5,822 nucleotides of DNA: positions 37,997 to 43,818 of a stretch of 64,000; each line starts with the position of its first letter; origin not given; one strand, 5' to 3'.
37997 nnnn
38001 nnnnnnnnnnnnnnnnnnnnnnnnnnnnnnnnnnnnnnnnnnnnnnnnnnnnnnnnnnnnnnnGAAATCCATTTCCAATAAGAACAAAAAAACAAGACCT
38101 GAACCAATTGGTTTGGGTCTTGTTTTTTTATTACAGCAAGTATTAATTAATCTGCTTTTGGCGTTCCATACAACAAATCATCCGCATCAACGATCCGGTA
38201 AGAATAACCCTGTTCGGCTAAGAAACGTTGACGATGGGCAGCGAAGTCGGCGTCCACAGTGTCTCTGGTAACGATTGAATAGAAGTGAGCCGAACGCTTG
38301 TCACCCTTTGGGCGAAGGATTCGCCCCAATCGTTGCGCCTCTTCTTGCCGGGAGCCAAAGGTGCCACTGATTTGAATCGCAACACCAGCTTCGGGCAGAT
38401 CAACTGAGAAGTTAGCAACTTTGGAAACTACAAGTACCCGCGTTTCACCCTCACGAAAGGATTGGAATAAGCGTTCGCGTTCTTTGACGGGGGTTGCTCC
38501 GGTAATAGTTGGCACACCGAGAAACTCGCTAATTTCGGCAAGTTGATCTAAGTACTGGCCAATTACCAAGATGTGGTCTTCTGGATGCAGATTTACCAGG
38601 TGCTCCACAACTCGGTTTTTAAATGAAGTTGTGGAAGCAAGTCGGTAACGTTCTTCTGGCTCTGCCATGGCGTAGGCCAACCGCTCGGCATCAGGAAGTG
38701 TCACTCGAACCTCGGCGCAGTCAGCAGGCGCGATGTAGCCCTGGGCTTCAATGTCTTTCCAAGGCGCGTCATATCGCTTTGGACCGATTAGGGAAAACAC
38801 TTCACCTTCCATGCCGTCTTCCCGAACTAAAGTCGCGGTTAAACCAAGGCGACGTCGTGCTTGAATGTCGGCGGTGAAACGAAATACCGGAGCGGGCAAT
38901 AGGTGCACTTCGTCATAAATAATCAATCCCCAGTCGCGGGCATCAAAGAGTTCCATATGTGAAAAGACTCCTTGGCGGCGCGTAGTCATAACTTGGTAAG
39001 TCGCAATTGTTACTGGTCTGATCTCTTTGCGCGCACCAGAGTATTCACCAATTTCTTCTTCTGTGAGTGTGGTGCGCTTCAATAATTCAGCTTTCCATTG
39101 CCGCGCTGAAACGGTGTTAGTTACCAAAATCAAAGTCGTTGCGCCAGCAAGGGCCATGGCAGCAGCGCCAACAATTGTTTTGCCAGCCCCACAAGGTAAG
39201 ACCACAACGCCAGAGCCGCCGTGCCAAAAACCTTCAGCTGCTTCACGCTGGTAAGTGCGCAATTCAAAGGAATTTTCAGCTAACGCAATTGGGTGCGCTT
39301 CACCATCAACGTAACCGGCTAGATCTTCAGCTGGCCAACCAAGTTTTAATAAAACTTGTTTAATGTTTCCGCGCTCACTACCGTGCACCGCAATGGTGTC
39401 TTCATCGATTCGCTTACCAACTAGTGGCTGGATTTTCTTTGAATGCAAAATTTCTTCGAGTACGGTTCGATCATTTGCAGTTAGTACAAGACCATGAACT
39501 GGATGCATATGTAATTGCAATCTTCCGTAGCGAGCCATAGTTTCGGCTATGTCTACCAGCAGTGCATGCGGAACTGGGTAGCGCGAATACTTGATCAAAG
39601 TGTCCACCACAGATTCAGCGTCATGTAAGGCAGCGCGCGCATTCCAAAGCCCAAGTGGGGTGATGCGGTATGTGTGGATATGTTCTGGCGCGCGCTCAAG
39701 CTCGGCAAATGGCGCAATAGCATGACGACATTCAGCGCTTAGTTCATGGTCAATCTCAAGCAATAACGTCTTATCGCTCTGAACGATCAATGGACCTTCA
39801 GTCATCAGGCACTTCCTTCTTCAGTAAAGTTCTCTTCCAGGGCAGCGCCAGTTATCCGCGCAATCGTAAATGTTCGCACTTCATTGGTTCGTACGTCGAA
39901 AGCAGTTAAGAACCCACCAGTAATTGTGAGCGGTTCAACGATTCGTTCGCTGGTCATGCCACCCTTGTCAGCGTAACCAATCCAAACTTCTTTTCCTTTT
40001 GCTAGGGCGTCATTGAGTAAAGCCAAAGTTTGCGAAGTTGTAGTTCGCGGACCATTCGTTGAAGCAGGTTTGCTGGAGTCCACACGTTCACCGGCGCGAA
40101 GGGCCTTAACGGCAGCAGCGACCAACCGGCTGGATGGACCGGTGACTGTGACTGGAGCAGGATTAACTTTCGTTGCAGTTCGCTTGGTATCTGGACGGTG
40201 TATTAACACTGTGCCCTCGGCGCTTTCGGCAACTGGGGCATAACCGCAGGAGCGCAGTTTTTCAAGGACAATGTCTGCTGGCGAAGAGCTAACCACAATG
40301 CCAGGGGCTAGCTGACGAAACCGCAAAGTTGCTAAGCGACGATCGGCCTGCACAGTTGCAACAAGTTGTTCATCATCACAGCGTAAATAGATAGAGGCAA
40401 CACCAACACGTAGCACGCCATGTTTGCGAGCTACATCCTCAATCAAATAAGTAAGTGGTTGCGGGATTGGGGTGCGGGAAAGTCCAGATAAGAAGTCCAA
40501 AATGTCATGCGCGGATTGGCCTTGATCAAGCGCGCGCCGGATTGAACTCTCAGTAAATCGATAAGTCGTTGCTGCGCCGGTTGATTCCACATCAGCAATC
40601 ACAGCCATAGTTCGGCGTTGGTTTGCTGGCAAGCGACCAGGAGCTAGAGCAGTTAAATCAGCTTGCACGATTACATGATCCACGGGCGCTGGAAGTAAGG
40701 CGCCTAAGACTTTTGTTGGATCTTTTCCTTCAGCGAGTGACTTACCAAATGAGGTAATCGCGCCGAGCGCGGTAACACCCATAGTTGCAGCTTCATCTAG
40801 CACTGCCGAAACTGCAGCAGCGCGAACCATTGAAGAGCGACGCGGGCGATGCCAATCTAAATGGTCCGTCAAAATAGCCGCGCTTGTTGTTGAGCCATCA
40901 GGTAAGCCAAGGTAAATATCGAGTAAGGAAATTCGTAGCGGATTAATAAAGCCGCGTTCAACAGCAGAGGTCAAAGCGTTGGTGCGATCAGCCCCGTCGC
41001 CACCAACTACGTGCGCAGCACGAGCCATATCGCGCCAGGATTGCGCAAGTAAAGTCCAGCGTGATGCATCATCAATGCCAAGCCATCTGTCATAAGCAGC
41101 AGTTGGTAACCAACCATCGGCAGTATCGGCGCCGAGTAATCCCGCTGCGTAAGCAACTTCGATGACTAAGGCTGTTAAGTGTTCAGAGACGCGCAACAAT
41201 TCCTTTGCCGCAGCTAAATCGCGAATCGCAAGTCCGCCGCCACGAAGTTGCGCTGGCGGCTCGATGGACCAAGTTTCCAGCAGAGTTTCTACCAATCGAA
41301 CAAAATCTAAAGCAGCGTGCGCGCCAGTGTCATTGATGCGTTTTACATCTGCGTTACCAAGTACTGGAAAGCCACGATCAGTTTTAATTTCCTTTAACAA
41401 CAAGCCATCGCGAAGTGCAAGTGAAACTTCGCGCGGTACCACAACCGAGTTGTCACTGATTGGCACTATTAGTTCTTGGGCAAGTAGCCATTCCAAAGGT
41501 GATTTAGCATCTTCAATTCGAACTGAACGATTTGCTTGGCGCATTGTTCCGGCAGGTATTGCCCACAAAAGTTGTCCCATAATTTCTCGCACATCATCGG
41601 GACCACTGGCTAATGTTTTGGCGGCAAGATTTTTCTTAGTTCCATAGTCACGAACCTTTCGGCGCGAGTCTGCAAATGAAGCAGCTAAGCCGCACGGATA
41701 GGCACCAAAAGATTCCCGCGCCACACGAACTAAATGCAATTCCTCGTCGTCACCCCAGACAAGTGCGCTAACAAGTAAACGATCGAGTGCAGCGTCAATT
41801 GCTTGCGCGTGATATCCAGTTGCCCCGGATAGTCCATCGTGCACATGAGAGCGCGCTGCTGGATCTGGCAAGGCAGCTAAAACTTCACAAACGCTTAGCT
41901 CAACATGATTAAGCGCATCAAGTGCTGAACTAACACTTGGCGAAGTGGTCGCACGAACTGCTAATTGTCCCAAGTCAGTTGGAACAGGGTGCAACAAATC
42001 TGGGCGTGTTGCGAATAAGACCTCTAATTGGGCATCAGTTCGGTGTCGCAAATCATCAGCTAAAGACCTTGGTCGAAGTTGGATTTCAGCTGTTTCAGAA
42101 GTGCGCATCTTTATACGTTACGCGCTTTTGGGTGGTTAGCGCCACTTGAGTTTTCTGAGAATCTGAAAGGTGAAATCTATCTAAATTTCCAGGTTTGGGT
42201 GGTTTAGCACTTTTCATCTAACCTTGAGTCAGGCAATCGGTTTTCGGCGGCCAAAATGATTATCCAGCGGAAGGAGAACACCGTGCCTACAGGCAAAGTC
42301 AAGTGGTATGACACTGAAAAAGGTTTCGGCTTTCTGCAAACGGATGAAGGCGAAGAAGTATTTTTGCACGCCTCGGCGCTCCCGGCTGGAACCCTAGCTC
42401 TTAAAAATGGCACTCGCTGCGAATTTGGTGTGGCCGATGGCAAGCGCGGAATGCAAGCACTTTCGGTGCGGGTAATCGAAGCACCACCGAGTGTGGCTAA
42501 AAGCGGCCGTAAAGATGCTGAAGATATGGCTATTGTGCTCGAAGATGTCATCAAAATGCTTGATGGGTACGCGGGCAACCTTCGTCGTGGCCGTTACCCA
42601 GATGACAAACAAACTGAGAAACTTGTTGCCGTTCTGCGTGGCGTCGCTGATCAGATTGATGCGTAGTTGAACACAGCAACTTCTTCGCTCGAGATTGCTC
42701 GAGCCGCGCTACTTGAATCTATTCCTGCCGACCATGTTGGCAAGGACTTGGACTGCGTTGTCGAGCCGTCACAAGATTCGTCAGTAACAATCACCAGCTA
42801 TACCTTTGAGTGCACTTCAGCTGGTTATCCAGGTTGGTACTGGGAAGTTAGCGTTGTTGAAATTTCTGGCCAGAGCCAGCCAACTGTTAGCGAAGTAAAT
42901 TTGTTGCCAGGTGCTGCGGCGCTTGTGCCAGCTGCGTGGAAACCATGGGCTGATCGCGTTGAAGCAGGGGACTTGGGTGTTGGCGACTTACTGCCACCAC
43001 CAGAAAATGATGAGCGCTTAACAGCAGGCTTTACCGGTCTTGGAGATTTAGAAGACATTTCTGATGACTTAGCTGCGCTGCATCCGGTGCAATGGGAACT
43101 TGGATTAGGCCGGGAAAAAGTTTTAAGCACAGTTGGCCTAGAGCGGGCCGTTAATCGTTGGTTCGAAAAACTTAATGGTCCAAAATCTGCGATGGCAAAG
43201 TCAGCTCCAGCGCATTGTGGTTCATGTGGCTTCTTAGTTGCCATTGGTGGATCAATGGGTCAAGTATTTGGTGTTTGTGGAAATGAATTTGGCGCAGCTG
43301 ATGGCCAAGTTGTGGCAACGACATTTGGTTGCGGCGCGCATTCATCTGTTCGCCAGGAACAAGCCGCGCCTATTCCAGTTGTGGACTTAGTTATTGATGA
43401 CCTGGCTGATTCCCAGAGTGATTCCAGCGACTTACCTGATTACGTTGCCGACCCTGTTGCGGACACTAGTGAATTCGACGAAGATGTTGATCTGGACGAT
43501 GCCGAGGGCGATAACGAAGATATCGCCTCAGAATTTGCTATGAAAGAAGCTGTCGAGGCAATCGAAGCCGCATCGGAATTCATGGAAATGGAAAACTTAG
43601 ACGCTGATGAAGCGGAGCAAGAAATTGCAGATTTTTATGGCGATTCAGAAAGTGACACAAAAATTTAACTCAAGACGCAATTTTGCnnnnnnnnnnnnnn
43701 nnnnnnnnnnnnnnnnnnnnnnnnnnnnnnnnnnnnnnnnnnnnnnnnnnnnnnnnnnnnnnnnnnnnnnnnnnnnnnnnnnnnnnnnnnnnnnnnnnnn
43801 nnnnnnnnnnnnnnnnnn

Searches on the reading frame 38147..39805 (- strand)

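Call 50: search_protein_families(library=pfam, proteins=[window:38147-39805:-], max_evalue=0.00001)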
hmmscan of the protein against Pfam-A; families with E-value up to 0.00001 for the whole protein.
window:38147-39805:- (552 aa): 5 families
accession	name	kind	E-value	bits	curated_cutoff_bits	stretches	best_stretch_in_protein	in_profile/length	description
PF16203.11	ERCC3_RAD25_C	-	3e-45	154.9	27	1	353-541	2-197/248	ERCC3/RAD25/XPB C-terminal helicase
PF13625.11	Helicase_C_3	-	5.3e-37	127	34.2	1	6-133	1-124/125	Helicase conserved C-terminal domain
PF04851.21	ResIII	-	3e-16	60.2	22.5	1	180-327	2-163/164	Type III restriction enzyme, res subunit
PF00271.37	Helicase_C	-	1.2e-13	51.7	23.5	1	397-499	3-109/110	Helicase conserved C-terminal domain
PF00270.35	DEAD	-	1e-06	29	26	1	184-326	2-160/167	DEAD/DEAH box helicase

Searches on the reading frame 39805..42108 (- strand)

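Call 50: search_protein_families(library=pfam, proteins=[window:39805-42108:-], max_evalue=0.00001)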
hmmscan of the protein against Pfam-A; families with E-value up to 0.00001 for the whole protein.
window:39805-42108:- (767 aa): 2 families
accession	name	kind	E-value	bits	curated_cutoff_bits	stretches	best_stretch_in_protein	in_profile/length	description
PF13625.11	Helicase_C_3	-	4.7e-42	143.4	34.2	1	479-601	1-125/125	Helicase conserved C-terminal domain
PF13280.12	WYL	-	1.5e-07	31.7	21.8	1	694-755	2-68/70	WYL domain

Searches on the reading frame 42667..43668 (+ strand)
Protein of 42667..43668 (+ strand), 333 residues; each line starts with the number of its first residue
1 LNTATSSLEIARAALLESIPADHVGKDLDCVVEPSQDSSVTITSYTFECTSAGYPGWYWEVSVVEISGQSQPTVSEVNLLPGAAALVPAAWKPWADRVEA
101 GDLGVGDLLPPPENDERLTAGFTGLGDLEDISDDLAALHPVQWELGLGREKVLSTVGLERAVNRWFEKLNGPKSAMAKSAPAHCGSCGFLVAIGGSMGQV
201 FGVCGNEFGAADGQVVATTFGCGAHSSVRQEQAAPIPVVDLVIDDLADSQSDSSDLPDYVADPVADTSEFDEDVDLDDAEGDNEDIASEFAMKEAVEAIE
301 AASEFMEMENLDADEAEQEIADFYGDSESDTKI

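Call 50: search_protein_families(library=pfam, proteins=[window:42667-43668:+], max_evalue=0.00001)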
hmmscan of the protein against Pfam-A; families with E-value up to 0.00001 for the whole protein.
window:42667-43668:+ (333 aa): 1 family
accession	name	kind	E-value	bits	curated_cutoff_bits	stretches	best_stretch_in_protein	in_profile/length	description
PF11228.13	DUF3027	-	7.1e-67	225.6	25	1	39-228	10-192/193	Protein of unknown function (DUF3027)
